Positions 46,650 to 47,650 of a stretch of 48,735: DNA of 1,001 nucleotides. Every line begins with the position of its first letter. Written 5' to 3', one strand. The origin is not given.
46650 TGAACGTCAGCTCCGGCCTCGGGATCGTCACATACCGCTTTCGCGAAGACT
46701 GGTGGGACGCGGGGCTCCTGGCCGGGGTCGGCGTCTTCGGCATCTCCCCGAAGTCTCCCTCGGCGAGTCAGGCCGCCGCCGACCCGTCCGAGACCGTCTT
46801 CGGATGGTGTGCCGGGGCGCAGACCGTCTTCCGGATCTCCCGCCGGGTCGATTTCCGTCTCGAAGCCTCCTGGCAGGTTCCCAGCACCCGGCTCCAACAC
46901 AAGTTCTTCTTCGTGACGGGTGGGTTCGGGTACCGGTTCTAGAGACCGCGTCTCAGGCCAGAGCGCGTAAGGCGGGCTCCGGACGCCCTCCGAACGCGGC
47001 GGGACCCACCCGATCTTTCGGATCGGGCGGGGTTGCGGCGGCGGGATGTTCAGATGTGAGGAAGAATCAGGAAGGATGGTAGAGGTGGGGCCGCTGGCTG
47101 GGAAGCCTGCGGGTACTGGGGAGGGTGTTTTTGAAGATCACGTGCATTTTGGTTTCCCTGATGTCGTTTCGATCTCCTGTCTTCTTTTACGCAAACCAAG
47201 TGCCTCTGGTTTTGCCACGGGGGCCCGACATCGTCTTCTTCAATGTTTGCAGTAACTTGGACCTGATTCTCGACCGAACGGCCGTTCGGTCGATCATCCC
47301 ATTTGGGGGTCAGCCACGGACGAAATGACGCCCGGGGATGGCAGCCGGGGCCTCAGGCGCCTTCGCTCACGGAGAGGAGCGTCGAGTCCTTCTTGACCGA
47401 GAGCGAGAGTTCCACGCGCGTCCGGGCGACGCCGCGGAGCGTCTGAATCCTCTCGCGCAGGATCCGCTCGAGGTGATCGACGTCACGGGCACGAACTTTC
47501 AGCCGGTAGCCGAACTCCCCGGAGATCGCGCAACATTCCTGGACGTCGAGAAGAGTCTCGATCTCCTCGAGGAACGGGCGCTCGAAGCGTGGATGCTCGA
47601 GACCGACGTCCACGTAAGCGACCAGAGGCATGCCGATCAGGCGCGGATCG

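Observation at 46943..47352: A 410-bp AT-richer gap between convergent genes holds a sigma-54 promoter, a perfect 24-bp palindrome at enhancer distance and a coding-like 26-codon ORF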

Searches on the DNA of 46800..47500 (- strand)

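Call 4: search_rna_families(source=window, start=46800, end=47500, threshold=evalue, max_evalue=10, show_alignments=3)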
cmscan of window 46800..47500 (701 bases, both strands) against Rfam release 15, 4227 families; matches with E-value up to 10: 2.
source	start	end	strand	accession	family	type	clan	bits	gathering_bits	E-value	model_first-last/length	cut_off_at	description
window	47060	47164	+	RF02216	ZNFX1-AS1_2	Gene; lncRNA;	-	14.6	45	0.56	1-93/93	no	ZNFX1 antisense RNA 1 conserved region 2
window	47103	47193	-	RF02158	NPPA-AS1_3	Gene; lncRNA;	-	12.2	55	4.7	1-108/108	no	NPPA antisense RNA 1 conserved region 3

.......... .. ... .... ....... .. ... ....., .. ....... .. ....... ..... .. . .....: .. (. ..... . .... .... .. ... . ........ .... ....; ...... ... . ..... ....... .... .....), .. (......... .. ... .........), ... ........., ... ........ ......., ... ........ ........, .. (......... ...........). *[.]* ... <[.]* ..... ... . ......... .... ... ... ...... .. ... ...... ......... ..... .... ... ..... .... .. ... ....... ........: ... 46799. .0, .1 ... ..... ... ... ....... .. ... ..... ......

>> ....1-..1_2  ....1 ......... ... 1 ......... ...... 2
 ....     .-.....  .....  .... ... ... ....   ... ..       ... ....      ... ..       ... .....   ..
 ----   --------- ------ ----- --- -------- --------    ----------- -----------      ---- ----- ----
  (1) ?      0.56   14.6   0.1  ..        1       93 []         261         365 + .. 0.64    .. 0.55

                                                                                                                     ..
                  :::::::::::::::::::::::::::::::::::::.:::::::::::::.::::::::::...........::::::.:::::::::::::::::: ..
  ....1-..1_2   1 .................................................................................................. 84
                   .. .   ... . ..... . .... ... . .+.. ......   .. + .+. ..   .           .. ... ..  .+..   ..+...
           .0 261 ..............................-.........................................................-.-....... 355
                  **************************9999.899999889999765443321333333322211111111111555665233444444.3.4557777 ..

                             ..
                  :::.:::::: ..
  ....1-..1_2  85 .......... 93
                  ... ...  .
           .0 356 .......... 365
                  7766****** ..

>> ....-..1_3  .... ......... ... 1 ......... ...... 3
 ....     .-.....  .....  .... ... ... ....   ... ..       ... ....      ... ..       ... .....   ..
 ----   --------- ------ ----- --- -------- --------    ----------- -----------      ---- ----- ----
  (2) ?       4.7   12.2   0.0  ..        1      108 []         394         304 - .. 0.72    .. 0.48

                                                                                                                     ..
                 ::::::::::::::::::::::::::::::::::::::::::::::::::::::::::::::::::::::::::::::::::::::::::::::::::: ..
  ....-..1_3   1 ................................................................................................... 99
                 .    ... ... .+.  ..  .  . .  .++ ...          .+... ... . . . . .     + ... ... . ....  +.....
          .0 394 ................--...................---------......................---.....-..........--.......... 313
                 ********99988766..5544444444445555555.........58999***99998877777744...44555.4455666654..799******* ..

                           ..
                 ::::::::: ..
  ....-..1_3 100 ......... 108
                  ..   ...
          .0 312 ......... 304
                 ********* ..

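Call 68: build_rna_model(alignment_id=A2, structure=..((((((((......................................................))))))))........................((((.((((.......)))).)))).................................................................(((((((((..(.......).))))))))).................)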
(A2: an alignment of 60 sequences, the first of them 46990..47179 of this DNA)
Model R1 built from alignment A2 (60 sequences, 233 columns); structure: as given.
model positions 190; base pairs 26; branch points 2; effective number of sequences 2.97; information 0.59 bits per position. Calibrated on 0.2 Mb of random sequence (short: E-values are rough).
structure used (alignment columns):
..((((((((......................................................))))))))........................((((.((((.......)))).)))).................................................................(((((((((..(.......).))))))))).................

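Call 69: search_with_rna_model(model_id=R1, sources=[window, L141, L083, L060, L061, L062, L063, L064, L065, L066, L067, L068, L069, L070, L071, L072, L073, L074, L075, L076, L077, L078, L079, L080, L119, L129], max_evalue=10, show_alignments=3)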
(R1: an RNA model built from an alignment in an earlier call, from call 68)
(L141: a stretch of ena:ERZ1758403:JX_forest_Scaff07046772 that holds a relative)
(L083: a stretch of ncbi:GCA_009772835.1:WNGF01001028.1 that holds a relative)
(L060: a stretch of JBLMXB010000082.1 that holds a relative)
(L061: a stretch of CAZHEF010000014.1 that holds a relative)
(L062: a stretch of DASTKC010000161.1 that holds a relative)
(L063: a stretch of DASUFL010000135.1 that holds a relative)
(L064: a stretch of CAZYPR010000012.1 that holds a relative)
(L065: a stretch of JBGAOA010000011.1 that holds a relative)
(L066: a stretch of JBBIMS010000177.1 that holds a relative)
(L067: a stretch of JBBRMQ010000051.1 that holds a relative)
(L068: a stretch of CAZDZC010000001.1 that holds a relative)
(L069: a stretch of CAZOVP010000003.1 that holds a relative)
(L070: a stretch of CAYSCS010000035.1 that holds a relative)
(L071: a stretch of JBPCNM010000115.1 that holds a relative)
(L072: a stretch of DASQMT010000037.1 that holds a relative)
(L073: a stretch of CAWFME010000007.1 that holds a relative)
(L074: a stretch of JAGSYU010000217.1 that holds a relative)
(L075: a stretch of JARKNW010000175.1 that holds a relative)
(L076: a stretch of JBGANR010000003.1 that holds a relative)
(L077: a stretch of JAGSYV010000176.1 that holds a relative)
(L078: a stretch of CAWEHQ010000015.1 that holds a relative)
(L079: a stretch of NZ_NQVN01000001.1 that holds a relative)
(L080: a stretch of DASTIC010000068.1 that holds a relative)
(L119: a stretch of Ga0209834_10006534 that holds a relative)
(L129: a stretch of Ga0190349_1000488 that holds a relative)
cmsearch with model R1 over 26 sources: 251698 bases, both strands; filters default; matches with E-value up to 10: 10.
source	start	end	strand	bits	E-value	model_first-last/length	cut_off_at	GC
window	46990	47179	-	139.2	7.8e-36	1-190/190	no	0.6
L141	10547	10713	-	23.1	0.00017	1-190/190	no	0.66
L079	791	831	+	12.8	0.1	143-174/190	no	0.66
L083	79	116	-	11.1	0.29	54-90/190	no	0.74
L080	3636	3657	-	11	0.3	151-172/190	no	0.77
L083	13983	14022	+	10.2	0.5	138-174/190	no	0.8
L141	10563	10586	+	9.4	0.84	67-90/190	no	0.75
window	25897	25935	-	9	1.1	139-174/190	no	0.82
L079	6984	7099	-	7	3.8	1-190/190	no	0.72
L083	17549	17562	+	6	6.8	155-168/190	no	0.64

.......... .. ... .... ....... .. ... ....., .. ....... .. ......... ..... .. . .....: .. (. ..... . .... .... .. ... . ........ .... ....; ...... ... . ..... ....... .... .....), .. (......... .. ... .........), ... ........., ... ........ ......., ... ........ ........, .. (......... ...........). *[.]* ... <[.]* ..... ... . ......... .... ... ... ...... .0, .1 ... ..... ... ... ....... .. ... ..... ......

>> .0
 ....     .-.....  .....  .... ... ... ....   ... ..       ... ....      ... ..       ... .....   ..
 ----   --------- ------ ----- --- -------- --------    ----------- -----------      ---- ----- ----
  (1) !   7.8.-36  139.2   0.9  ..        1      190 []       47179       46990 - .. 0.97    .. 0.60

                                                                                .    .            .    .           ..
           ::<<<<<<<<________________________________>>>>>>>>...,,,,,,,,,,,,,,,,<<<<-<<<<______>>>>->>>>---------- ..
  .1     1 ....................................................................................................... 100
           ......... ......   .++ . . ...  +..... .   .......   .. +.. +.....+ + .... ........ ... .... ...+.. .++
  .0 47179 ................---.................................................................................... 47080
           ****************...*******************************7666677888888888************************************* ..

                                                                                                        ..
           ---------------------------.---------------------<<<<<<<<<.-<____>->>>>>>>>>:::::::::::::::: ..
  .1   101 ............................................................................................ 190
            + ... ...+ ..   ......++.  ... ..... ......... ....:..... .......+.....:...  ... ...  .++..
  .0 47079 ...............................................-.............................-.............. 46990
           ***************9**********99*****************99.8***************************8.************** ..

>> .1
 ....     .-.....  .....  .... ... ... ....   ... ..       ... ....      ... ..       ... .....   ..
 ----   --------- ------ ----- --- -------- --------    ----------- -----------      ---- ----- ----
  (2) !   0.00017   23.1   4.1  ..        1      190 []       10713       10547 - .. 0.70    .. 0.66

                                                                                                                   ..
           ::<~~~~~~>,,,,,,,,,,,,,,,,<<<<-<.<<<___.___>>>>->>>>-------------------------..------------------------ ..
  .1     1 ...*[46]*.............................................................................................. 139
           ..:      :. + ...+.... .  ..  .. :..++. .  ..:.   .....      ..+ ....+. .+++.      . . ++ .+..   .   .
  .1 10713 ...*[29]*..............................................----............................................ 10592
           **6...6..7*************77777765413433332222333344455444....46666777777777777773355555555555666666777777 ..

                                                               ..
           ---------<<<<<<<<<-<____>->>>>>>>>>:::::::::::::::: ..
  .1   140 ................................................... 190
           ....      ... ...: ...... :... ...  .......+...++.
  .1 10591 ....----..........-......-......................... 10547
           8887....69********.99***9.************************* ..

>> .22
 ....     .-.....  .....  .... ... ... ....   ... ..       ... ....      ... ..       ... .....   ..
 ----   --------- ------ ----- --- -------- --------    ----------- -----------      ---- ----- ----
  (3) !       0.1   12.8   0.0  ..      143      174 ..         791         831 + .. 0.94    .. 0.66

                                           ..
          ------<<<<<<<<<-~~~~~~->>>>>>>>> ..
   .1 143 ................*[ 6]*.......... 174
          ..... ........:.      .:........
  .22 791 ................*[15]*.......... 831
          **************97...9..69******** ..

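Call 73: search_with_rna_model(model_id=R1, sources=[L142, L143, L144, L081, L082], max_evalue=1)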
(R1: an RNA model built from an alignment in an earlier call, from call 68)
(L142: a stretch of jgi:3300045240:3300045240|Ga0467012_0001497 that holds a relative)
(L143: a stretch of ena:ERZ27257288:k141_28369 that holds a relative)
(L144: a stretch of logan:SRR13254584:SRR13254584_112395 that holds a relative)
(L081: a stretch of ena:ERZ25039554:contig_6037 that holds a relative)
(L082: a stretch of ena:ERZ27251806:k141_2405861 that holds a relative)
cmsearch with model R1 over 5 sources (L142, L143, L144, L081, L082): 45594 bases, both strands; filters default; matches with E-value up to 1: 4.
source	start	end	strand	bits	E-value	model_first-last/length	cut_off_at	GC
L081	10632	10821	+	160.3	2.9e-42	1-190/190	no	0.63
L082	10636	10832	+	118.8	4.6e-31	1-190/190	no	0.55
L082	10791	10818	-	19.8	0.00023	148-174/190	no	0.82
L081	10780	10806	-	18.1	0.00069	148-174/190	no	0.74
